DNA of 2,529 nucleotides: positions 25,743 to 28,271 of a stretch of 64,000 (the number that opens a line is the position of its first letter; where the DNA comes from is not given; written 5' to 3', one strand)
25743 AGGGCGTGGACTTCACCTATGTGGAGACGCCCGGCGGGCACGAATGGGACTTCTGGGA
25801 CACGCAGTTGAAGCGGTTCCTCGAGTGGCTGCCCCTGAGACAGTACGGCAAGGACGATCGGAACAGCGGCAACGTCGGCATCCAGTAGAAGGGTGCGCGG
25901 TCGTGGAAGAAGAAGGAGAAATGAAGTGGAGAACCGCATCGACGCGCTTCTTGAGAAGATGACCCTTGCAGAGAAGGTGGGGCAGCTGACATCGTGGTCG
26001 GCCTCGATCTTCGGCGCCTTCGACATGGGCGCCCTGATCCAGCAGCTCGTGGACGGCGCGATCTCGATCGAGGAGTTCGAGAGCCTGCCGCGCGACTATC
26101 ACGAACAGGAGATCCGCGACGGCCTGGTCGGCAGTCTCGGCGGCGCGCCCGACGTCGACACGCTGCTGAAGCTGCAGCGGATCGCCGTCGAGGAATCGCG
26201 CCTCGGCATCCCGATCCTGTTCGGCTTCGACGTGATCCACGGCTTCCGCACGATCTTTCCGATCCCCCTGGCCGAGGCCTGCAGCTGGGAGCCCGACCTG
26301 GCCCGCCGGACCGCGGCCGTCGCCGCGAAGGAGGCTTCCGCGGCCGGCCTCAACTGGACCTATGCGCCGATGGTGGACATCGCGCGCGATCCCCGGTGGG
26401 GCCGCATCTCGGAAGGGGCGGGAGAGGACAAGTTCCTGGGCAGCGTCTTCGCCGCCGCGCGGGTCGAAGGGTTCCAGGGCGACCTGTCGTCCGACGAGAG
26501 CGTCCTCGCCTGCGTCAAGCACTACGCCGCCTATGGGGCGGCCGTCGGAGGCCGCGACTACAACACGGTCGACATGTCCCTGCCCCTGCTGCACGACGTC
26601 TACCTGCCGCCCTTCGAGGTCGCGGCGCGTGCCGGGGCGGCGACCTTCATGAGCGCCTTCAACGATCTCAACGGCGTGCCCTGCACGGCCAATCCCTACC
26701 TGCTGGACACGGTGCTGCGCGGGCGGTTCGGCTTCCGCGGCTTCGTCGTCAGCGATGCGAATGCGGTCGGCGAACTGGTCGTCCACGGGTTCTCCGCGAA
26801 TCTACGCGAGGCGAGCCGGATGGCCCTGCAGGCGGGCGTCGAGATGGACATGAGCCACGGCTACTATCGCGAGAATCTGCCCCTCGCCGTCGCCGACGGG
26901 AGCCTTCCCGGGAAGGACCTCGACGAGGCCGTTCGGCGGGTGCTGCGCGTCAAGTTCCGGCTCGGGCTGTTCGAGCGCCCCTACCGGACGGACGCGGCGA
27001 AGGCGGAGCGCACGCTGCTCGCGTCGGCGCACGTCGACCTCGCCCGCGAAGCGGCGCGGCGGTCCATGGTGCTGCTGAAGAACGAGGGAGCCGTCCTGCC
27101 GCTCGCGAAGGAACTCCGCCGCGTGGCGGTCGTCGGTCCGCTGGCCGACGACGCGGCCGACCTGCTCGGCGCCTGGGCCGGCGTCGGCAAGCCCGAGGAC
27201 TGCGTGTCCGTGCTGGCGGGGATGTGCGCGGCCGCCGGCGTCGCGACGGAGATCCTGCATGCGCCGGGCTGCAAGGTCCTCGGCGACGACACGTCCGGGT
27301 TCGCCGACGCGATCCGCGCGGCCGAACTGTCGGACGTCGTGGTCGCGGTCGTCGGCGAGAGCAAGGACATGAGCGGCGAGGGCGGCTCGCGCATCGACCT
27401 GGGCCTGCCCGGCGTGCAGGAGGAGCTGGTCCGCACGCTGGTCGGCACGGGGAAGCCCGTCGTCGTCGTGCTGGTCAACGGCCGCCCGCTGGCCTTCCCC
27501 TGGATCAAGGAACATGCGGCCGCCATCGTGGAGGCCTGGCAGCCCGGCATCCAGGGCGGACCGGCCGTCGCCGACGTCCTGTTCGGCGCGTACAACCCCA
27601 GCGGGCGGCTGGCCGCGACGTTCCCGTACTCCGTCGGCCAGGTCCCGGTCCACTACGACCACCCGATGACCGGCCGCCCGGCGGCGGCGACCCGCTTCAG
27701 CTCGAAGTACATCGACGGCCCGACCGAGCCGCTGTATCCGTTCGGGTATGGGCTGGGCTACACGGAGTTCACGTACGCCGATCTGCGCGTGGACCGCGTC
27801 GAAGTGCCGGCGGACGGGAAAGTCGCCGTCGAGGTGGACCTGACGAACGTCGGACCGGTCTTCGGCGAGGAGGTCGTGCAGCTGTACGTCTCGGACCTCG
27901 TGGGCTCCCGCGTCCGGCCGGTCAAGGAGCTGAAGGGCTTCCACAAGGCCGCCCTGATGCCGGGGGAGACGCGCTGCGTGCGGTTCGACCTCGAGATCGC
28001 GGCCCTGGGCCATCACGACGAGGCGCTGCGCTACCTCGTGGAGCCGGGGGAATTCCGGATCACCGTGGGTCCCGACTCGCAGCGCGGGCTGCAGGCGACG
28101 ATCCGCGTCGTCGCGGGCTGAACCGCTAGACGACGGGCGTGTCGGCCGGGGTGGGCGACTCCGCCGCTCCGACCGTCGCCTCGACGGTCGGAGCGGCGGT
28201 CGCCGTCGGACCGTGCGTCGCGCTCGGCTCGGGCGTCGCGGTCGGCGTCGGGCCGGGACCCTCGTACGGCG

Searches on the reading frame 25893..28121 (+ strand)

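Call 84: search_protein_families(library=pfam, proteins=[window:25893-28121:+], max_evalue=0.00001)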
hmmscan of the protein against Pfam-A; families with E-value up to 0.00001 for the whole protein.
window:25893-28121:+ (742 aa): 3 families
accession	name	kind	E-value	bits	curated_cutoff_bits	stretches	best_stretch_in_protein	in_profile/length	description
PF00933.27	Glyco_hydro_3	-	1.2e-61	209.4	27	1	24-353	1-316/316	Glycosyl hydrolase family 3 N terminal domain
PF01915.27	Glyco_hydro_3_C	-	1.6e-55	188.6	31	1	392-623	1-200/200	Glycosyl hydrolase family 3 C-terminal domain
PF14310.12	Fn3-like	-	7e-21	74.6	25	1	660-729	1-71/71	Fibronectin type III-like domain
